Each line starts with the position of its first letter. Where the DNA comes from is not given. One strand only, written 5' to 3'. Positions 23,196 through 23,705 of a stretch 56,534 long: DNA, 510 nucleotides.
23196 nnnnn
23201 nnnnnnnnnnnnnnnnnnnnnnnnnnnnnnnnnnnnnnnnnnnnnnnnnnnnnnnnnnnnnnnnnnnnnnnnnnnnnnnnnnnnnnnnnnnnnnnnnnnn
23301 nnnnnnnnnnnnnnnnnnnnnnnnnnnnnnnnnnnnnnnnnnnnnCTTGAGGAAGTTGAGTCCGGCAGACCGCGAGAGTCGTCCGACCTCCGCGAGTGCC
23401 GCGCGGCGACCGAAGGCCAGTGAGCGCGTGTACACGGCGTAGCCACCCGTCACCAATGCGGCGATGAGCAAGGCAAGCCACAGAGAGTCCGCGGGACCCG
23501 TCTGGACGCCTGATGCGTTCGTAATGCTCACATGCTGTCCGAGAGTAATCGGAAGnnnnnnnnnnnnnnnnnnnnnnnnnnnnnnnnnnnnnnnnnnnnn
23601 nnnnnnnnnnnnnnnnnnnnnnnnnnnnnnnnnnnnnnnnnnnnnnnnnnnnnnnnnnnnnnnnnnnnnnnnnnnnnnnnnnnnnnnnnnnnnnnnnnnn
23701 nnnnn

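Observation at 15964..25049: Sortase operon whose four substrates carry a non-LPXTG signal, V(Q/P)TGP(G/A)(D/E), with a long conserved cytoplasmic tail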

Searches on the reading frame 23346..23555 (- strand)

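Call 5: search_protein_families(library=ncbifam, proteins=[window:23346-23555:-], max_evalue=10)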
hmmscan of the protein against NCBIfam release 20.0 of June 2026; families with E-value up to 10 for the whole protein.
seq(70 aa): 2 families
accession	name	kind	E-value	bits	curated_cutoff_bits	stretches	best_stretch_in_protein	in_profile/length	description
TIGR01167.1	LPXTG_anchor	domain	0.021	15.5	15.9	1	18-44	4-30/34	LPXTG cell wall anchor domain-containing protein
NF009650.0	PRK13183.1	equivalog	0.056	13.3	70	1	20-49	5-31/46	photosystem II reaction center protein PsbN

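Call 6: search_protein_families(library=pfam, proteins=[window:23346-23555:-], max_evalue=10)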
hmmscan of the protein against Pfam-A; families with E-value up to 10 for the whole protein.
seq(70 aa): 3 families
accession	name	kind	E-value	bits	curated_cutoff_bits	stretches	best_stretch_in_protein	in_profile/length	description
PF11067.13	DUF2868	-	0.025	14.5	26.8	1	22-49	32-59/315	Protein of unknown function (DUF2868)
PF12721.12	RHIM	-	0.081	13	20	1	7-18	2-13/22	RIP homotypic interaction motif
PF02468.20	PsbN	-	0.28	11.5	25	1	21-49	3-28/43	Photosystem II reaction centre N protein (psbN)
